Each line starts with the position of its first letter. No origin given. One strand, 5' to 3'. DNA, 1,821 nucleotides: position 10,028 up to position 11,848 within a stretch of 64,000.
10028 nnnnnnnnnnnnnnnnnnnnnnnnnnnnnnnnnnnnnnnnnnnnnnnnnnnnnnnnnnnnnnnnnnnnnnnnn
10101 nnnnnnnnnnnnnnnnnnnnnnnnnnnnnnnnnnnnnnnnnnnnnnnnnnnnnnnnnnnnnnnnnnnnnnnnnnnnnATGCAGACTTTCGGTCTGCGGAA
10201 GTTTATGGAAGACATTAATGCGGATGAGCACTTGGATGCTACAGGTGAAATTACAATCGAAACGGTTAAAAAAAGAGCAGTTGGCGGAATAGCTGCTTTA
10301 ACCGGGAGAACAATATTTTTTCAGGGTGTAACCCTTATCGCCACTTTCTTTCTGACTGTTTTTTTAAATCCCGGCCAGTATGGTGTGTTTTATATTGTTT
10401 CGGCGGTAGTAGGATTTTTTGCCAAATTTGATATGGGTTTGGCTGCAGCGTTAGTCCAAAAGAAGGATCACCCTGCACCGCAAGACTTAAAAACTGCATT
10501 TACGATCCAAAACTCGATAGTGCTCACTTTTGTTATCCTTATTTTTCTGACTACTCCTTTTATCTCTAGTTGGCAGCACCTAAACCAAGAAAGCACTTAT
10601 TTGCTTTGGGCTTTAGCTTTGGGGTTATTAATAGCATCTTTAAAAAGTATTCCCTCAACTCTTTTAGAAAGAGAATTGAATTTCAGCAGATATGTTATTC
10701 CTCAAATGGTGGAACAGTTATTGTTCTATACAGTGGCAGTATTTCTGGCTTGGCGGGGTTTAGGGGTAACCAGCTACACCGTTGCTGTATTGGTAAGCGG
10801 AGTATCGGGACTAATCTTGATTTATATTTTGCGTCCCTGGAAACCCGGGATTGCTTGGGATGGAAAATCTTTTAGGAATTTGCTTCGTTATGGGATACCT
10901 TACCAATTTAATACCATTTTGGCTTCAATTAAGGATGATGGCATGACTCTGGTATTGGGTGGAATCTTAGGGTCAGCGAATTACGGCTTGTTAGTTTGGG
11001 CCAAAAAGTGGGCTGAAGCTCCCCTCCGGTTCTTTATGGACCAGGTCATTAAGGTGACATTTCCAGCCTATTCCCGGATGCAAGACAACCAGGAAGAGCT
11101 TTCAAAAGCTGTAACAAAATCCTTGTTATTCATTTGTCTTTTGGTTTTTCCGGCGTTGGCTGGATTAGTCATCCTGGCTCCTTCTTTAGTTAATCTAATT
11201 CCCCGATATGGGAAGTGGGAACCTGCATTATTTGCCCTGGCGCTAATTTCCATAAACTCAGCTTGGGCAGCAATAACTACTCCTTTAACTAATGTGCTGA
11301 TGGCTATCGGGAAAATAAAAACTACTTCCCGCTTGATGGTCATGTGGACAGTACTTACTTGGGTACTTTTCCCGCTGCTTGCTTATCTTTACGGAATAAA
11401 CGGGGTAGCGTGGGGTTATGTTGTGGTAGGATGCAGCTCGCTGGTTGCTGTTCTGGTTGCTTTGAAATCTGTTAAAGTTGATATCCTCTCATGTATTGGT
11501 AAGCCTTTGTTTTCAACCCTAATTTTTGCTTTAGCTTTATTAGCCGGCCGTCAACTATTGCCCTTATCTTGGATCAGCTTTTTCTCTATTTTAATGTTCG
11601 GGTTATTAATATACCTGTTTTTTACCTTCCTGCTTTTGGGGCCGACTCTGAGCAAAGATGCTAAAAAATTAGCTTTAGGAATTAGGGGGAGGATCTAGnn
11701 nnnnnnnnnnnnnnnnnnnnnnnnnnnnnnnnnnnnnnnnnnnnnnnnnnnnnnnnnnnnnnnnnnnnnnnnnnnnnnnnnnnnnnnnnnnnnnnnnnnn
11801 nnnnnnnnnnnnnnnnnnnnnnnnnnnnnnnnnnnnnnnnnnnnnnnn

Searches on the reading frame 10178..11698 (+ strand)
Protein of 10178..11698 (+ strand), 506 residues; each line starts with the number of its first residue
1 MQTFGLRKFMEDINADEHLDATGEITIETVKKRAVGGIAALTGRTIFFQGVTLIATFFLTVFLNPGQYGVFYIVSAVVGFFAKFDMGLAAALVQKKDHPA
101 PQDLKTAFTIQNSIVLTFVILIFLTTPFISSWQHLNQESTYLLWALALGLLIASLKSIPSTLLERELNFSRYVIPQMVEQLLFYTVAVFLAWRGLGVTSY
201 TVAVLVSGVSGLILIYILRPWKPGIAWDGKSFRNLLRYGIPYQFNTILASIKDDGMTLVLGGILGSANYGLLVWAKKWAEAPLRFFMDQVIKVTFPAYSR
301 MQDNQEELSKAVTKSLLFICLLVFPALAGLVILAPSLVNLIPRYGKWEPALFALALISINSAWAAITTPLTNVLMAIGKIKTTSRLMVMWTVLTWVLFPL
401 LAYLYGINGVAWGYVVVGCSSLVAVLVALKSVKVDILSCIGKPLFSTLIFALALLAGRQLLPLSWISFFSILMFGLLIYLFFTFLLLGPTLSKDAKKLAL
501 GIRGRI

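Call 4: search_protein_families(library=pfam, proteins=[window:10178-11698:+], max_evalue=0.01)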
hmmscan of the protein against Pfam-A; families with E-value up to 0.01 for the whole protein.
window:10178-11698:+ (506 aa): 2 families
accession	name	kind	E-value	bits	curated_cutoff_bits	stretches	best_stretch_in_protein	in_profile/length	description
PF13440.11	Polysacc_synt_3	-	1.2e-51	176.1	23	1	60-341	3-283/293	Polysaccharide biosynthesis protein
PF01943.22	Polysacc_synt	-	4.6e-22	79.2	28.2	1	37-302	4-274/274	Polysaccharide biosynthesis protein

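Call 87: search_protein_families(library=ncbifam, proteins=[window:10178-11695:+], max_evalue=0.000001)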
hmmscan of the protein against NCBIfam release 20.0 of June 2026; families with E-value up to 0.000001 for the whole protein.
window:10178-11695:+ (506 aa): 3 families
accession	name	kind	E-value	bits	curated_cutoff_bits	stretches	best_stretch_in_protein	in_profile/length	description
NF007773.0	PRK10459.1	equivalog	1.1e-40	140.1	273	1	30-481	3-462/492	MOP flippase family protein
NF058658.1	Oglyco_Wzx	exception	7.9e-31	107.6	720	1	49-440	25-414/478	O-glycosylation flippase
NF047674.1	TeichurnBiosyTuaB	equivalog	2.4e-24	86.2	580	1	28-458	2-436/469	teichuronic acid biosynthesis protein TuaB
